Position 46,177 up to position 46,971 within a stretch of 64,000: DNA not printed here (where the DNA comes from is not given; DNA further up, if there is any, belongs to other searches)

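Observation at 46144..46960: A REP/RAYT (REPtron-like) system: about 60 REP palindromes in 64 kb plus a solitary REP-flanked IS200-like HuH transposase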

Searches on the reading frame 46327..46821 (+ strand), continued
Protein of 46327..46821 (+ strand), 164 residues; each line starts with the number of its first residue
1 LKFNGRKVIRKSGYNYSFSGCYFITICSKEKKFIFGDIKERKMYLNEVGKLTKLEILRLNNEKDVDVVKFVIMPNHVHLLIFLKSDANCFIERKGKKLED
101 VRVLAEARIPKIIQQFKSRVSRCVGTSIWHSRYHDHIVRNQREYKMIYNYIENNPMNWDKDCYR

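Call 54: fold_search(model_id=the predicted structure, library=pdb)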
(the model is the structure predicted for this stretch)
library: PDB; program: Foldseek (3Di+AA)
matches with E <= 10: 1137; with E <= 0.001: 30
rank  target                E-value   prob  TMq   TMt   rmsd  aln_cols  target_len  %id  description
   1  4er8_A                8.0e-07  1.00  0.56  0.56   5.0       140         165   18  Structure of the REP associates tyrosine transposase bound to a REP hairpin (released 2012-08-15)
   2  2xqc_D                1.5e-06  1.00  0.40  0.49  12.4       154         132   19  DEINOCOCCUS RADIODURANS ISDRA2 TRANSPOSASE COMPLEXED WITH LEFT END RECOGNITION AND CLEAVAGE SITE AND ZN (released 2010-10-13)
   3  2xma_B                3.3e-06  1.00  0.39  0.46   9.7       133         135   20  DEINOCOCCUS RADIODURANS ISDRA2 TRANSPOSASE RIGHT END DNA COMPLEX (released 2010-10-13)
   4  2xma_A                4.0e-06  1.00  0.39  0.45   9.6       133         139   20  DEINOCOCCUS RADIODURANS ISDRA2 TRANSPOSASE RIGHT END DNA COMPLEX (released 2010-10-13)
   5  2vjv_A                4.5e-06  1.00  0.52  0.67   7.2       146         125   16  Crystal structure of the IS608 transposase in complex with left end 26-mer DNA hairpin and a 6-mer DNA representing th (released 2008-02-19)
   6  2xm3_A                5.4e-06  1.00  0.39  0.50   9.1       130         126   18  Deinococcus radiodurans ISDra2 Transposase Left end DNA complex (released 2010-10-13)
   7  2xma_E                5.4e-06  1.00  0.39  0.45   9.7       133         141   20  DEINOCOCCUS RADIODURANS ISDRA2 TRANSPOSASE RIGHT END DNA COMPLEX (released 2010-10-13)
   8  2a6o_A                6.1e-06  1.00  0.50  0.54   7.8       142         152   17  Crystal Structure of the ISHp608 Transposase in Complex with Stem-loop DNA (released 2005-10-25)
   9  2xm3_D                6.9e-06  1.00  0.39  0.48   9.9       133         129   20  Deinococcus radiodurans ISDra2 Transposase Left end DNA complex (released 2010-10-13)
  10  2xo6_A                7.3e-06  1.00  0.41  0.49  10.3       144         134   19  DEINOCOCCUS RADIODURANS ISDRA2 TRANSPOSASE Y132F MUTANT COMPLEXED WITH LEFT END RECOGNITION AND CLEAVAGE SITE (released 2010-10-13)
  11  2xm3_C                8.8e-06  1.00  0.40  0.50   9.1       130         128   18  Deinococcus radiodurans ISDra2 Transposase Left end DNA complex (released 2010-10-13)
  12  2vju_A                9.3e-06  1.00  0.52  0.65   7.6       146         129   17  Crystal structure of the IS608 transposase in complex with the complete Right end 35-mer DNA and manganese (released 2008-02-19)
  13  2vih_B                9.9e-06  1.00  0.53  0.66   7.0       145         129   17  CRYSTAL STRUCTURE OF THE IS608 TRANSPOSASE IN COMPLEX WITH Left END 26-MER DNA (released 2008-02-19)
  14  2vju_B                9.9e-06  1.00  0.52  0.62   7.1       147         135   18  Crystal structure of the IS608 transposase in complex with the complete Right end 35-mer DNA and manganese (released 2008-02-19)
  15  2xo6_D                9.9e-06  1.00  0.40  0.50   9.6       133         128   19  DEINOCOCCUS RADIODURANS ISDRA2 TRANSPOSASE Y132F MUTANT COMPLEXED WITH LEFT END RECOGNITION AND CLEAVAGE SITE (released 2010-10-13)
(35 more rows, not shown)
